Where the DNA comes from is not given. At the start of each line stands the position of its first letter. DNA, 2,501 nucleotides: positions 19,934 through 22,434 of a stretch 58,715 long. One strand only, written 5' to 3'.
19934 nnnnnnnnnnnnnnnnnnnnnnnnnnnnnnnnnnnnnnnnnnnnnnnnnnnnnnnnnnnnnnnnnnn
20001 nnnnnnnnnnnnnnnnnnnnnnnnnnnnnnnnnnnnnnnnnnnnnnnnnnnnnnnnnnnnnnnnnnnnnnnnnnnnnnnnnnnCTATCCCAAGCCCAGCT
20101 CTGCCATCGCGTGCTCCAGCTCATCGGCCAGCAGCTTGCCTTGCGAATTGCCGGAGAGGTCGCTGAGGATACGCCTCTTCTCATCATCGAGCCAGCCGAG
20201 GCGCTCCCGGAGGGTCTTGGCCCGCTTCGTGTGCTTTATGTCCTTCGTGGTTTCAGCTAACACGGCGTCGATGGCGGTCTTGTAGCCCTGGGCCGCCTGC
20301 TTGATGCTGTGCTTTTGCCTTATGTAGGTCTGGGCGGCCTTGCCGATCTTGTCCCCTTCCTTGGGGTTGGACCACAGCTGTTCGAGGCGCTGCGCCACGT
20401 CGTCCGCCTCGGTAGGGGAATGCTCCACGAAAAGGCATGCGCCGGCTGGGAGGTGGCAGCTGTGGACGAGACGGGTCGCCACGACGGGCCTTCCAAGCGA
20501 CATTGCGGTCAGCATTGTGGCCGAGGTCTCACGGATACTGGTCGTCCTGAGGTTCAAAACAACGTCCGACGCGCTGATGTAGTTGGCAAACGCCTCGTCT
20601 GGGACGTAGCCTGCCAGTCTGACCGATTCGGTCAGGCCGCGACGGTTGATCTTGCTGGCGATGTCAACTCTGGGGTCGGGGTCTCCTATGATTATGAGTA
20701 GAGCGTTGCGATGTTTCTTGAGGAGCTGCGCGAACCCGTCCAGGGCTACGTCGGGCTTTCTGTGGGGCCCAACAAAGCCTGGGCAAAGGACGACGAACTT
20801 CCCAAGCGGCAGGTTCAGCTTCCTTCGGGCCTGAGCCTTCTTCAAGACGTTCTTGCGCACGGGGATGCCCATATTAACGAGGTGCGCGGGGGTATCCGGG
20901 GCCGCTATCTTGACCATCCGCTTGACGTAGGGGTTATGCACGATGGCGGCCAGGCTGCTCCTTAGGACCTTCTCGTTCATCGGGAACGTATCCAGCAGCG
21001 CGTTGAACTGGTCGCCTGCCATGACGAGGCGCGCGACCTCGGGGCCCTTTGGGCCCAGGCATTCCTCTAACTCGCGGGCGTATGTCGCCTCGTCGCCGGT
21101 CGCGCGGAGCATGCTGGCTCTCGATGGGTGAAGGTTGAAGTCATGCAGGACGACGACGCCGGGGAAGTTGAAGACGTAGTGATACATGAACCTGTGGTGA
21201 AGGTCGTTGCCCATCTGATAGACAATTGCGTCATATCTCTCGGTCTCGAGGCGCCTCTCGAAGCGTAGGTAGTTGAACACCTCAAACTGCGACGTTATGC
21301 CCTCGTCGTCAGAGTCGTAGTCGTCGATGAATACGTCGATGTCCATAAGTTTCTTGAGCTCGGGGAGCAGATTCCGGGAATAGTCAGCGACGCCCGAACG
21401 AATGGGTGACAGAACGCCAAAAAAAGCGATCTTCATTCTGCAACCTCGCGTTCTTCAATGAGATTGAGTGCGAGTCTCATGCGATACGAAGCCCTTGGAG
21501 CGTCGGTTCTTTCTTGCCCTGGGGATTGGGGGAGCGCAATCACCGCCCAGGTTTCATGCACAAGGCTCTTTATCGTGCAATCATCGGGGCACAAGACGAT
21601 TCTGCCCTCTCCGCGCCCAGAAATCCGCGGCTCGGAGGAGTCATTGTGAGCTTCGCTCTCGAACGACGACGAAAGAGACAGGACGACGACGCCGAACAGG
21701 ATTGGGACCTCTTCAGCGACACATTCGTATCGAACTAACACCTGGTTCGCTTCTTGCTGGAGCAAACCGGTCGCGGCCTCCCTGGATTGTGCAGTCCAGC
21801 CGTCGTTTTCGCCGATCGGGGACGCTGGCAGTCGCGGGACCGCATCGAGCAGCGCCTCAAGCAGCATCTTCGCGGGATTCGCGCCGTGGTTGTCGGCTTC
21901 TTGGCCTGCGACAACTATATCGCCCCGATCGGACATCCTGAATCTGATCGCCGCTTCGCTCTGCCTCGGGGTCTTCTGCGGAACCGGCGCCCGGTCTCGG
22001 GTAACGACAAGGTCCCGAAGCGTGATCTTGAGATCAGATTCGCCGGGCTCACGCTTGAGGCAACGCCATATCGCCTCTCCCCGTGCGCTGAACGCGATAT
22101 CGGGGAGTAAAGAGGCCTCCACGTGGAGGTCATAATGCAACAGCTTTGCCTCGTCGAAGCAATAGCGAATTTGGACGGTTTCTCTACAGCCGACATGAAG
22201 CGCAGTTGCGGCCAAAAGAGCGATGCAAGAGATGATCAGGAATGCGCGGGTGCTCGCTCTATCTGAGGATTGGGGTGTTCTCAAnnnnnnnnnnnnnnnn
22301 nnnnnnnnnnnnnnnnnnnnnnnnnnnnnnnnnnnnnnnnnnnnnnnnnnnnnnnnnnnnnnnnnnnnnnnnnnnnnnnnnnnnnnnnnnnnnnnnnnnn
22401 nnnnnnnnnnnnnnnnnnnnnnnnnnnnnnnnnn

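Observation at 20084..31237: Translationally coupled five-gene surface operon headed by a multiheme cytochrome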

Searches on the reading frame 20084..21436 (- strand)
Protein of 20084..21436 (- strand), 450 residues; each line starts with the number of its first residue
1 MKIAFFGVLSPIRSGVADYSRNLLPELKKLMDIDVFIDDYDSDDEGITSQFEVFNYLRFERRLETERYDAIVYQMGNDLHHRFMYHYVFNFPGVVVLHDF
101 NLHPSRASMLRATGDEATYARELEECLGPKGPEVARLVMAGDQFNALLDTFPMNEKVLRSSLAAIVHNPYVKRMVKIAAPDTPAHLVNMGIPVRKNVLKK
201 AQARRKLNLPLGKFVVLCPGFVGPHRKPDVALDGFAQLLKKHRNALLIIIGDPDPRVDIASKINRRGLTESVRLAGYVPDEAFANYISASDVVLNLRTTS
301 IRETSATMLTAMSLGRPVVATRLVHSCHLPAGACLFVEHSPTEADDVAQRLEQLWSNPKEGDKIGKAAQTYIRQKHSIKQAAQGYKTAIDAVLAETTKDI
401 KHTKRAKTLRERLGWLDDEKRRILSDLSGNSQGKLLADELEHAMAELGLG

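Call 5: search_protein_families(library=pfam, proteins=[window:20084-21436:-], max_evalue=0.01)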
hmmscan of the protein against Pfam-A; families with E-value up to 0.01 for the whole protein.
window:20084-21436:- (450 aa): 3 families
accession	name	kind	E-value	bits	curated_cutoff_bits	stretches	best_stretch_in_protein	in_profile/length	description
PF00534.26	Glycos_transf_1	-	1.4e-14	54.4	26.4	1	201-369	3-170/172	Glycosyl transferases group 1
PF13692.12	Glyco_trans_1_4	-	5.9e-14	53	27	1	215-357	3-142/142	Glycosyl transferases group 1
PF13524.12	Glyco_trans_1_2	-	7e-07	29.7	25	1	271-383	28-140/144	Glycosyl transferase-like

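Call 6: search_protein_families(library=ncbifam, proteins=[window:20084-21436:-], max_evalue=0.01)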
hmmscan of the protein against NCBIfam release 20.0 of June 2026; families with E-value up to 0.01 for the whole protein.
window:20084-21436:- (450 aa): 14 families
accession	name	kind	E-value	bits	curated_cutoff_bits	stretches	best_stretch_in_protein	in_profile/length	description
NF038229.1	Glyco4_Geo_Pelo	equivalog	2.4e-14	53.1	400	1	142-393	90-337/338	GPMC system family 4 glycosyltransferase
TIGR03088.1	stp2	hypoth_equivalog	6.8e-12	45.1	409.05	1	239-392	224-373/374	TIGR03088 family PEP-CTERM/XrtA system glycosyltransferase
TIGR04063.1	stp3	hypoth_equivalog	6.1e-11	41.8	442.05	1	220-392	217-395/397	TIGR04063 family PEP-CTERM/XrtA system glycosyltransferase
NF041876.1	EPS_EpsE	equivalog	2.8e-09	36.7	400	1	156-383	158-387/389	exopolysaccharide biosynthesis GT4 family glycosyltransferase EpsE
NF012028.0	PRK15484.1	subfamily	5.1e-09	35.7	618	1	158-389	137-375/380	lipopolysaccharide N-acetylglucosaminyltransferase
NF049988.1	MGlcDAGSynMgs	equivalog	3e-08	33.4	400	1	203-319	203-317/398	alpha-monoglucosyldiacylglycerol synthase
NF038295.1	EPS_HpsP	equivalog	1.2e-07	31.2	550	1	186-383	180-378/388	hormogonium polysaccharide biosynthesis glycosyltransferase HpsP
TIGR03449.1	mycothiol_MshA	equivalog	3.2e-07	29.6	462.5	1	199-387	206-398/406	D-inositol-3-phosphate glycosyltransferase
NF047684.1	TeichurnBiosyTuaC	equivalog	4.6e-07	29.1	550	1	195-388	201-385/391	teichuronic acid biosynthesis protein TuaC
TIGR03999.1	thiol_BshA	equivalog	6.6e-07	28.6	273.7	1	234-390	220-371/375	N-acetyl-alpha-D-glucosaminyl L-malate synthase BshA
TIGR03087.1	stp1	hypoth_equivalog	5.2e-06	25.9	316.65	1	237-383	252-388/397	TIGR03087 family PEP-CTERM/XrtA system glycosyltransferase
NF007640.0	PRK10307.1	subfamily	7.7e-06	25.1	276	1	200-391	216-406/411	WcaI family glycosyltransferase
NF053513.1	Gtran_IagA_BgsA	equivalog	0.0021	17.1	460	1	165-335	110-280/333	LTA glycolipid anchor biosynthesis glycosyltransferase, IagA/BgsA family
TIGR04157.1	glyco_rSAM_CFB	subfamily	0.0086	15.1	400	0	197-321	211-330/406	TIGR04157 family glycosyltransferase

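Call 52: search_solved_structures(query=window:20084-21436:-, max_evalue=0.001)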
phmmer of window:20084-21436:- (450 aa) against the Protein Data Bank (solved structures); distinct sequences matched with E-value up to 0.001: 0.

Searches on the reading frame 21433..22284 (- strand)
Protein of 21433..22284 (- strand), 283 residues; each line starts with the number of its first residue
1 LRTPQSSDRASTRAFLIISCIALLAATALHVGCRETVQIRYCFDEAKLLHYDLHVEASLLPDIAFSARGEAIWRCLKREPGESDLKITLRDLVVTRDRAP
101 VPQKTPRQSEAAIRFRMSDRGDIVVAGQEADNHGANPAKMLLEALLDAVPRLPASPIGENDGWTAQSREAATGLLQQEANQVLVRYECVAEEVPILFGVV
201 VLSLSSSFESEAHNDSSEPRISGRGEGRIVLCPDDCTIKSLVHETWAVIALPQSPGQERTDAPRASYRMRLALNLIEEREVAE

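Call 5: search_protein_families(library=pfam, proteins=[window:21433-22284:-], max_evalue=0.01)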
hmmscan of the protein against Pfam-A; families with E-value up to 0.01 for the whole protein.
window:21433-22284:- (283 aa): 0 families

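Call 6: search_protein_families(library=ncbifam, proteins=[window:21433-22284:-], max_evalue=0.01)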
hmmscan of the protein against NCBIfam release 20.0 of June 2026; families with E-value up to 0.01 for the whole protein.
window:21433-22284:- (283 aa): 0 families

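Call 39: find_homologous_proteins(query=window:21433-22284:-, max_evalue=0.01)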
Query window:21433-22284:- (283 aa): 13 proteins with E <= 0.01 among 2839 candidates.
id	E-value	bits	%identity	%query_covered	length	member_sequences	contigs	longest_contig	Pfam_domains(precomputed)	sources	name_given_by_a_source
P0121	1.9e-149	514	100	83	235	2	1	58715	-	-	-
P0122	1.3e-147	508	84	100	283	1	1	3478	-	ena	-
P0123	5.8e-141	486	80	100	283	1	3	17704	-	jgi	-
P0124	1.4e-124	433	74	96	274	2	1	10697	-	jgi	-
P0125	2.4e-122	425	70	100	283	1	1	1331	-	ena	-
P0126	2.1e-100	353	61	100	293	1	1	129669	-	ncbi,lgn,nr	ncbi:MAG: hypothetical protein JW759_06240 [Candidatus Coatesbacteria bacterium]|nr:hypothetical pro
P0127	7.2e-96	339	57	100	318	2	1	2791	-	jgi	-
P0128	3.3e-93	330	56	100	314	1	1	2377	-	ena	-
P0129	8.2e-91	322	59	92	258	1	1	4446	-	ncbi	-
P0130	5.6e-88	313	54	100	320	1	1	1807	-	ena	-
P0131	1.9e-87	311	55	92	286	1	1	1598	-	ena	-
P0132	2.4e-69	252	47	94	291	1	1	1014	-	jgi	jgi:hypothetical protein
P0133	3.7e-66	241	47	91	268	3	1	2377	-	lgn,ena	-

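Call 40: find_encoding_contigs(protein=P0126, flank=10000, max_places=1)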
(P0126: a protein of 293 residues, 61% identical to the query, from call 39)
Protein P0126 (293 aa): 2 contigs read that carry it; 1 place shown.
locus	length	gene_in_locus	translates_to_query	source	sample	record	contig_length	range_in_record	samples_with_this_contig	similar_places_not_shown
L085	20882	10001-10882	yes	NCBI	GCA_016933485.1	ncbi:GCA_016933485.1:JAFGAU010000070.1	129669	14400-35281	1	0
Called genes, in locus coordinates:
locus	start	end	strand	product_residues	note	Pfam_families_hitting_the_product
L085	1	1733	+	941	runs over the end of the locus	PF02012:BNR (faint), PF14870:PSII_BNR (faint), PF15902:Sortilin-Vps10, PF13620:CarboxypepD_reg, PF13715:CarbopepD_reg_2 (weak)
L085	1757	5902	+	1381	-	PF13205:Big_5, PF00041:fn3 (weak), PF13854:Kelch_HCF (faint), PF24681:Kelch_KLHDC2_KLHL20_DRC7, PF24981:Beta-prop_ATRN-LZTR1, PF24681:Kelch_KLHDC2_KLHL20_DRC7, PF13415:Beta-prop_FBX42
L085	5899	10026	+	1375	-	PF13205:Big_5, PF00041:fn3 (weak), PF13854:Kelch_HCF (faint), PF24681:Kelch_KLHDC2_KLHL20_DRC7, PF01344:Kelch_1 (faint), PF13415:Beta-prop_FBX42, PF24681:Kelch_KLHDC2_KLHL20_DRC7, PF24981:Beta-prop_ATRN-LZTR1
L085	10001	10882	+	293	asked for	-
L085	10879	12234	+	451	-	PF00534:Glycos_transf_1, PF13692:Glyco_trans_1_4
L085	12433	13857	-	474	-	PF02310:B12-binding, PF04055:Radical_SAM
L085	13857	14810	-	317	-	-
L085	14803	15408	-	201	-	PF13580:SIS_2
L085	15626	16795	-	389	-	PF04055:Radical_SAM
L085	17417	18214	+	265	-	PF02353:CMAS, PF13649:Methyltransf_25, PF13847:Methyltransf_31 (faint), PF08241:Methyltransf_11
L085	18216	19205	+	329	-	PF01926:MMR_HSR1 (faint), PF02421:FeoB_N (faint), PF03193:RsgA_GTPase, PF00009:GTP_EFTU (faint)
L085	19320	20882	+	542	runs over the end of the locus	PF04542:Sigma70_r2, PF04545:Sigma70_r4, PF08281:Sigma70_r4_2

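Call 41: find_encoding_contigs(protein=P0123, flank=10000, max_places=2)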
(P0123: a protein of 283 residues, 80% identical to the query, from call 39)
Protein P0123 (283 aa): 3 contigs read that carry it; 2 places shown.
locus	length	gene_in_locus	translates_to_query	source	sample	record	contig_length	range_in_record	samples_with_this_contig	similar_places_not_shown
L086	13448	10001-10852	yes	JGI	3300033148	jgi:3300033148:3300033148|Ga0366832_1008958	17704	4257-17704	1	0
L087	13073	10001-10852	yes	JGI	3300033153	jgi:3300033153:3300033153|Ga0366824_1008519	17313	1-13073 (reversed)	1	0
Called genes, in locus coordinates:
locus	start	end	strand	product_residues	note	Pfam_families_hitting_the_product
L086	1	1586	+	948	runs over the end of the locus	PF02012:BNR (faint), PF14870:PSII_BNR (faint), PF15902:Sortilin-Vps10, PF13620:CarboxypepD_reg, PF13715:CarbopepD_reg_2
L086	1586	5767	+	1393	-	PF00041:fn3 (faint), PF13205:Big_5, PF13854:Kelch_HCF (faint), PF24681:Kelch_KLHDC2_KLHL20_DRC7, PF24981:Beta-prop_ATRN-LZTR1, PF13415:Beta-prop_FBX42, PF24681:Kelch_KLHDC2_KLHL20_DRC7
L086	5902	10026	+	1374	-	PF13205:Big_5, PF00041:fn3 (weak), PF13854:Kelch_HCF (faint), PF24681:Kelch_KLHDC2_KLHL20_DRC7, PF01344:Kelch_1 (faint), PF13415:Beta-prop_FBX42, PF24681:Kelch_KLHDC2_KLHL20_DRC7, PF24981:Beta-prop_ATRN-LZTR1, +1 more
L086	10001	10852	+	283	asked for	-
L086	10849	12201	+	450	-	PF00534:Glycos_transf_1, PF13692:Glyco_trans_1_4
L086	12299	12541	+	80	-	PF01402:RHH_1 (weak)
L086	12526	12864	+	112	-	PF02452:PemK_toxin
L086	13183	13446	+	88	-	?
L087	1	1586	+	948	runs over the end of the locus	PF02012:BNR (faint), PF14870:PSII_BNR (faint), PF15902:Sortilin-Vps10, PF13620:CarboxypepD_reg, PF13715:CarbopepD_reg_2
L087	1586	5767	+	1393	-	PF00041:fn3 (faint), PF13205:Big_5, PF13854:Kelch_HCF (faint), PF24681:Kelch_KLHDC2_KLHL20_DRC7, PF24981:Beta-prop_ATRN-LZTR1, PF13415:Beta-prop_FBX42, PF24681:Kelch_KLHDC2_KLHL20_DRC7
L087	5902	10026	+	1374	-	PF13205:Big_5, PF00041:fn3 (weak), PF13854:Kelch_HCF (faint), PF24681:Kelch_KLHDC2_KLHL20_DRC7, PF01344:Kelch_1 (faint), PF13415:Beta-prop_FBX42, PF24681:Kelch_KLHDC2_KLHL20_DRC7, PF24981:Beta-prop_ATRN-LZTR1, +1 more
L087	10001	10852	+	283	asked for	-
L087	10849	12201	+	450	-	PF00534:Glycos_transf_1, PF13692:Glyco_trans_1_4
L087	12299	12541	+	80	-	PF01402:RHH_1 (weak)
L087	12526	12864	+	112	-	PF02452:PemK_toxin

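Call 42: find_encoding_contigs(protein=P0124, flank=10000, max_places=2)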
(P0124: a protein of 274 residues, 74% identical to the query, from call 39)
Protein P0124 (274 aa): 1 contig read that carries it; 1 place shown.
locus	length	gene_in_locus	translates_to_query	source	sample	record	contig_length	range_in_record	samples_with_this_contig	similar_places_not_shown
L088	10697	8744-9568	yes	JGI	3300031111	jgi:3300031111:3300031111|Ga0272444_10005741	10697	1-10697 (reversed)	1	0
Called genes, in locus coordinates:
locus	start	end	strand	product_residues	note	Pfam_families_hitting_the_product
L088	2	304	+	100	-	?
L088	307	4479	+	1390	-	PF13205:Big_5, PF00041:fn3 (weak), PF13854:Kelch_HCF (faint), PF24681:Kelch_KLHDC2_KLHL20_DRC7, PF13415:Beta-prop_FBX42, PF24981:Beta-prop_ATRN-LZTR1, PF24681:Kelch_KLHDC2_KLHL20_DRC7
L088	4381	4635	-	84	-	-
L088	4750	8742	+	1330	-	PF13205:Big_5, PF00041:fn3 (weak), PF13854:Kelch_HCF (faint), PF24681:Kelch_KLHDC2_KLHL20_DRC7, PF13415:Beta-prop_FBX42, PF24981:Beta-prop_ATRN-LZTR1, PF13415:Beta-prop_FBX42, PF24681:Kelch_KLHDC2_KLHL20_DRC7, +1 more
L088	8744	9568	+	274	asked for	-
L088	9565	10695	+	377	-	?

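Call 60: predict_structure(alignment_id=A4)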
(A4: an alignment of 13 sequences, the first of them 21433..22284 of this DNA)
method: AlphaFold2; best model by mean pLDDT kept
length: 283 residues; sequences in the alignment: 13
mean_pLDDT: 71.9   pTM: 0.69
mean pLDDT of the five models: 71.9, 66.0, 62.5, 49.5, 40.8
residues with pLDDT >= 90: 44; 70-90: 117; 50-70: 82; < 50: 40
segments of 3 or more residues with pLDDT < 50: 1-13, 29-34, 130-133, 166-180
pLDDT, mean of each block of 10 residues (from residue 1): 39 53 54 57 87 88 79 91 91 85 74 85 67 67 82 66 51 37 62 66 81 62 87 83 88 61 81 90 59
secondary structure, 60 per line:
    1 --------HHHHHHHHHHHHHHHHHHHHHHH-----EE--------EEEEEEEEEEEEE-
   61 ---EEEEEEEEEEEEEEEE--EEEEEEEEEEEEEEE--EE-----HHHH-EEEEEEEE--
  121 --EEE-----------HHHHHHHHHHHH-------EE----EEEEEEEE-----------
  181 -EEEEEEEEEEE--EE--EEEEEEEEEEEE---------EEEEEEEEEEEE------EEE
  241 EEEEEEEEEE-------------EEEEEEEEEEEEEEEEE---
elements in order: H9-31 E47-59 E64-79 E82-96 H106-109 E111-118 E123-125 H137-148 E162-169 E182-192 E199-210 E220-231 E238-250 E264-280

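Call 63: fold_search(model_id=the predicted structure, library=pdb)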
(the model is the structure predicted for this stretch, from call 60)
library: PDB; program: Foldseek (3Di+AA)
matches with E <= 10: 1187; with E <= 0.001: 6
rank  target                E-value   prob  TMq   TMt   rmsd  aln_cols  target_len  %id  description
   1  1lsh_A                9.3e-06  1.00  0.52  0.18   5.8       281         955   14  LIPID-PROTEIN INTERACTIONS IN LIPOVITELLIN (released 2002-07-31)
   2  9ens_A                9.3e-06  1.00  0.40  0.13  11.3       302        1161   12  Cleavage product of vitellogenin from the honey bee hemolymph (released 2025-03-26)
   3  9bd1                  1.7e-05  1.00  0.47  0.17   7.6       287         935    6  beta/alpha1 region of ApoB 100 (released 2024-12-25)
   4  9bd8_A                1.7e-05  1.00  0.46  0.31   7.7       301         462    8  ApoB 100 beta barrel bound to LDLR beta propeller (released 2024-12-25)
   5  9jg8_A                1.8e-04  1.00  0.33  0.40   9.4       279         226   11  Structure of cargo complex (BtpeA-BtaeB-BtapC) bound to the VgrG spike from the Type VI secretion system (released 2025-09-10)
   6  9a32_MODEL_1_A        6.1e-04  0.99  0.29  0.24  17.6       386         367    5  Model of E. coli OmpC by in-cell photo-crosslinking MS and deep learning (released 2023-02-24)
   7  3fzx                  1.8e-03  0.98  0.28  0.35  13.9       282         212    7  CRYSTAL STRUCTURE OF A PUTATIVE EXPORTED PROTEIN WITH YMCC-LIKE FOLD (BF2203) FROM BACTEROIDES FRAGILIS NCTC 9343 AT 2.2 (released 2009-02-03)
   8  9enr_A                3.1e-03  1.00  0.40  0.10   8.1       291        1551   11  Vitellogenin from the honey bee hemolymph (released 2025-03-26)
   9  4fvs_A                3.1e-03  0.91  0.25  0.30  15.4       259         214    7  Crystal structure of a putative lipoprotein (BDI_3050) from Parabacteroides distasonis ATCC 8503 at 2.70 A resolution (released 2012-07-25)
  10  4kr8_C                3.2e-03  0.72  0.24  0.21  17.0       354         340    6  Salmonella typhi OmpF complex with Daunomycin (released 2014-05-28)
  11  4kra_C                3.4e-03  0.69  0.24  0.21  18.3       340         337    8  Salmonella typhi OmpF complex with Ciprofloxacin (released 2014-05-28)
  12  3buu_B                4.7e-03  0.54  0.20  0.23  14.4       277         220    6  Crystal structure of LolA superfamily protein NE2245 from Nitrosomonas europaea (released 2008-01-22)
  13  9j9n_A                4.7e-03  0.47  0.19  0.17  19.8       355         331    5  artificial mononuclear Zn-bound metalloprotein 2 (M2:Zn) (released 2025-07-02)
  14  5o79_A                4.7e-03  0.41  0.19  0.18  17.4       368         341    6  Klebsiella pneumoniae OmpK36 (released 2018-06-20)
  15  1hxx                  4.9e-03  0.51  0.21  0.19  18.4       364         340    4  OMPF PORIN MUTANT Y106F (released 2001-06-06)
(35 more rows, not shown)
